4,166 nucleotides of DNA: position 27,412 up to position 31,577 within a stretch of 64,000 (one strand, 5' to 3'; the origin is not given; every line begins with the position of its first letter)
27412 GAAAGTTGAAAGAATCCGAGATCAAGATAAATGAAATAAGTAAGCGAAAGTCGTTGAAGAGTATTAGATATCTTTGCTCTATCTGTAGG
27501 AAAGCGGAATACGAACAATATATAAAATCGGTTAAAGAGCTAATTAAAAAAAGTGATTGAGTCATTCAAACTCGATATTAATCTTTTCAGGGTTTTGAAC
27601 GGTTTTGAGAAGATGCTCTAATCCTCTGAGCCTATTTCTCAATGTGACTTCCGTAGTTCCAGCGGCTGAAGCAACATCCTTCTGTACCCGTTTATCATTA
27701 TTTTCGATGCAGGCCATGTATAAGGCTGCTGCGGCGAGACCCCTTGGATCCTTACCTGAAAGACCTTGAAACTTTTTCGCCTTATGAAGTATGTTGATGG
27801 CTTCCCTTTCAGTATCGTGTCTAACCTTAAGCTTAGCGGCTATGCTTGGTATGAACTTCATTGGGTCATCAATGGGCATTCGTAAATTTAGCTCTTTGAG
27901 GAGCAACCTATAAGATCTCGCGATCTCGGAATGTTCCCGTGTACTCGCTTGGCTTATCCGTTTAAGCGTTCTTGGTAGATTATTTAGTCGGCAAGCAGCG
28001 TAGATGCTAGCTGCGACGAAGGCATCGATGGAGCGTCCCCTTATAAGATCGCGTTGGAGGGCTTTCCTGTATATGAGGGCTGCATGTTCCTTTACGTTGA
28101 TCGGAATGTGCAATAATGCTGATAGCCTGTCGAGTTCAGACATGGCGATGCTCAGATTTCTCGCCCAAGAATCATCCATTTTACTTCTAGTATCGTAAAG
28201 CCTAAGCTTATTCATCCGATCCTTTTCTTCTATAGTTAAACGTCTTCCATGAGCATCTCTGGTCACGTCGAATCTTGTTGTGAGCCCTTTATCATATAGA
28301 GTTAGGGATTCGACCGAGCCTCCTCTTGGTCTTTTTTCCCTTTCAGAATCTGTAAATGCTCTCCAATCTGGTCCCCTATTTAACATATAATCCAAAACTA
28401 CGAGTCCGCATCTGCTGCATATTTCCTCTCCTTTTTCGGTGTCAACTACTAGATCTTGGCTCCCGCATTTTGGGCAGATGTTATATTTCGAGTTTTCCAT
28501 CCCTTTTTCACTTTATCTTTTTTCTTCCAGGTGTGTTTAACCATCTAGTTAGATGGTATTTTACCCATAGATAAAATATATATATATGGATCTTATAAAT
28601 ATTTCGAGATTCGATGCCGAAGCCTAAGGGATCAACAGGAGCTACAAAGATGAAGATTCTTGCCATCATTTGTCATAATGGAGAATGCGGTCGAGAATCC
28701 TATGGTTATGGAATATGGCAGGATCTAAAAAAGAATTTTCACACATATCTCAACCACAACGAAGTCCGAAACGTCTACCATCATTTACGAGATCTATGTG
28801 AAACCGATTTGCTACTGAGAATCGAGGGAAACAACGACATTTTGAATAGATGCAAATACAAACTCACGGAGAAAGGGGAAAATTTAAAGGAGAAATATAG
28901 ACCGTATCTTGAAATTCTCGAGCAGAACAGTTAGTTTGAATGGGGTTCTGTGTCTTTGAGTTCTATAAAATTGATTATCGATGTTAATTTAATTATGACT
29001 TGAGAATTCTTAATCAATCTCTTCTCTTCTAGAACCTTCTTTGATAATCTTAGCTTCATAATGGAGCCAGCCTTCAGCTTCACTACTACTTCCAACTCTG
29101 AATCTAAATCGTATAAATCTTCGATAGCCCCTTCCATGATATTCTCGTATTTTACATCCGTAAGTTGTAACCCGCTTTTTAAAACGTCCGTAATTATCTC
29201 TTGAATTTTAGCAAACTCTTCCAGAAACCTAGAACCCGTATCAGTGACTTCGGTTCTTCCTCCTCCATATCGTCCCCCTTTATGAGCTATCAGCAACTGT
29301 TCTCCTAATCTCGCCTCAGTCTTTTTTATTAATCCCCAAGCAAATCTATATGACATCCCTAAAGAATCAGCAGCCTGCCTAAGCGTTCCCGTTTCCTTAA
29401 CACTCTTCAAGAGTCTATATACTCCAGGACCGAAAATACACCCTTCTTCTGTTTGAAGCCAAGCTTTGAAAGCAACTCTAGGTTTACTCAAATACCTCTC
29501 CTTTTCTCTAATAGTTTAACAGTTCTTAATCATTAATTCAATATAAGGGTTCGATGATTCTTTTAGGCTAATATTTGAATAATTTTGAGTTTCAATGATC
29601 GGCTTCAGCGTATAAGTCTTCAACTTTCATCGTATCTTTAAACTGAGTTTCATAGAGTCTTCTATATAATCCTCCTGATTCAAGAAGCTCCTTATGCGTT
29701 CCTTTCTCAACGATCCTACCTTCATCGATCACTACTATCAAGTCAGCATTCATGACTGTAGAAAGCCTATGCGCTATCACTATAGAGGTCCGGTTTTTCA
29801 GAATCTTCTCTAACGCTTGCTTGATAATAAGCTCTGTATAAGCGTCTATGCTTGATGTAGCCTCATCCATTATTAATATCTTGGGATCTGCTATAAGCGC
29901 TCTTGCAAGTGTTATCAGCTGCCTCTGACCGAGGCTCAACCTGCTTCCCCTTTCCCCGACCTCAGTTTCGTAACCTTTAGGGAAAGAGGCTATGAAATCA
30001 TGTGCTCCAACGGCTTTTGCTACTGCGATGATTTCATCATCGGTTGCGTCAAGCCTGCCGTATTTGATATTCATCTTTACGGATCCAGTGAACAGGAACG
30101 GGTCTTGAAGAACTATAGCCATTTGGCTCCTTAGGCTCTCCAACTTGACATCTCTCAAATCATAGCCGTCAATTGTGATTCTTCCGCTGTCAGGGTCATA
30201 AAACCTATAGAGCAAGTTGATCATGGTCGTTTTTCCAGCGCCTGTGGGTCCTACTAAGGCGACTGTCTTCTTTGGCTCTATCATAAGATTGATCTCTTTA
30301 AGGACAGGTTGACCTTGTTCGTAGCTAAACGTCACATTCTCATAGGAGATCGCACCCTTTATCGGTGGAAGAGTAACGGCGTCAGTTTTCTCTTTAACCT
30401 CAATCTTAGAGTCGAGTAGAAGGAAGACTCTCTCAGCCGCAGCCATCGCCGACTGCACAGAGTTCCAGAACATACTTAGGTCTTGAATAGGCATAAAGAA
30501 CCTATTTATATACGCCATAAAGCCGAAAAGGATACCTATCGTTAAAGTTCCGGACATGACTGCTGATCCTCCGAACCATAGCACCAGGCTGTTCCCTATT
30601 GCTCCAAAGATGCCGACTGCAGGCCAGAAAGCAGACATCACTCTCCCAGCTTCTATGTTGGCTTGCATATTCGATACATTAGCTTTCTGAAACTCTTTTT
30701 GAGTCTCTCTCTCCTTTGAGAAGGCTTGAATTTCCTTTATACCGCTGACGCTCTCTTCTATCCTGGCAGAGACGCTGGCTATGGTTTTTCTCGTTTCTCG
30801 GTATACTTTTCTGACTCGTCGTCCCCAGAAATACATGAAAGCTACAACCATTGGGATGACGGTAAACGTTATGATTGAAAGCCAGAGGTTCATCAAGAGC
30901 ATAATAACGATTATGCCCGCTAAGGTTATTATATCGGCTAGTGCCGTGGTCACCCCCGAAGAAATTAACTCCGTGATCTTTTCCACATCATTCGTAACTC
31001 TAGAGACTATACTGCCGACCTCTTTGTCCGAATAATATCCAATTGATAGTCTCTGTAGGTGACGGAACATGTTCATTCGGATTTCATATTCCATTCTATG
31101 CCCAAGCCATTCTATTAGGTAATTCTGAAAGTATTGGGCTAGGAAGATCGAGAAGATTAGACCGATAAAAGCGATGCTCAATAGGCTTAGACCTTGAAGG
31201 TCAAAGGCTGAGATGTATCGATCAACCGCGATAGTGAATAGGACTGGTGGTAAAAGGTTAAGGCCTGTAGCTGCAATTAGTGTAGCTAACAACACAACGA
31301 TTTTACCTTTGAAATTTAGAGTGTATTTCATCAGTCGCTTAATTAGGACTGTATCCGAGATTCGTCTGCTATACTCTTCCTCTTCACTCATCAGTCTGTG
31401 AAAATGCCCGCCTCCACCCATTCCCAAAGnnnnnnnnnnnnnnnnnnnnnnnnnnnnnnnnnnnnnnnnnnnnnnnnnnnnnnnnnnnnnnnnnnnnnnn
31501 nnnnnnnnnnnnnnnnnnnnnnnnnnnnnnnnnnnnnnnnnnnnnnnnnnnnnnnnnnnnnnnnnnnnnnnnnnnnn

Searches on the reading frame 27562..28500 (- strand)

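Call 26: search_protein_families(library=pfam, proteins=[window:27562-28500:-], max_evalue=0.00001)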
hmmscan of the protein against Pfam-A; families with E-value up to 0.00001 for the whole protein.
window:27562-28500:- (312 aa): 2 families
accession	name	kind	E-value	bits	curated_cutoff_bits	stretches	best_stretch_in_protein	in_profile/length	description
PF00382.24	TFIIB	-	2.9e-36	123.8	23.6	2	209-293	4-88/92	Transcription factor TFIIB repeat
PF08271.17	Zn_Ribbon_TF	-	7.4e-13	48.3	29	1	8-49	2-43/43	TFIIB zinc-binding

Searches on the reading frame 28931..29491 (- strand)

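Call 73: search_protein_families(library=pfam, proteins=[window:28931-29491:-], max_evalue=0.001)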
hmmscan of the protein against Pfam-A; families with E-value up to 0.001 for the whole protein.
window:28931-29491:- (186 aa): 1 family
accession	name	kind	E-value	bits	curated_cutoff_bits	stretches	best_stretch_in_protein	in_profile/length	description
PF00126.33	HTH_1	-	1.5e-07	31.7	26.6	1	26-86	5-59/60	Bacterial regulatory helix-turn-helix protein, lysR family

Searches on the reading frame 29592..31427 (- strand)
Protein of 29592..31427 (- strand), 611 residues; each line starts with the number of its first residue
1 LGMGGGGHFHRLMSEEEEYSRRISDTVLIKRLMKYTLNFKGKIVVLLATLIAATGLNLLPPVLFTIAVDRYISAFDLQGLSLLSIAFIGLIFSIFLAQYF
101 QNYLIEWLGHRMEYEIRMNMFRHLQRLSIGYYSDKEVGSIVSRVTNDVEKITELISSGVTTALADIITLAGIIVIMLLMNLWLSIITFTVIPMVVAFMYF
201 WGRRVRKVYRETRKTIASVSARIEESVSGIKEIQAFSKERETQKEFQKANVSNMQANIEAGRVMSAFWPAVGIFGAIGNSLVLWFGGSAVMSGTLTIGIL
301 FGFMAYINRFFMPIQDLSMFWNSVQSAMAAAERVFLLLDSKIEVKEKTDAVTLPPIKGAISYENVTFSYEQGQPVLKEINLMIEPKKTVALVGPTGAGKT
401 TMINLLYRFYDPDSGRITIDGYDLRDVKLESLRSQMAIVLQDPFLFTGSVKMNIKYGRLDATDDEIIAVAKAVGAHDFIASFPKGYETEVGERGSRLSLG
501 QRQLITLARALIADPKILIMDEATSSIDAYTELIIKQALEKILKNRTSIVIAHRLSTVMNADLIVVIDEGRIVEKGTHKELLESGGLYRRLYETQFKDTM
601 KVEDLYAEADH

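Call 26: search_protein_families(library=pfam, proteins=[window:29592-31427:-], max_evalue=0.00001)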
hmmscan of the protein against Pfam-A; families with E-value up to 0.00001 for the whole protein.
window:29592-31427:- (611 aa): 2 families
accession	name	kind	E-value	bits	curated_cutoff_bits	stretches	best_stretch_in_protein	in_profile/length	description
PF00664.28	ABC_membrane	-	6.4e-54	183.9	28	1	45-313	3-273/274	ABC transporter transmembrane region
PF00005.33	ABC_tran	-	1.4e-30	107.1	25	1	376-525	1-137/137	ABC transporter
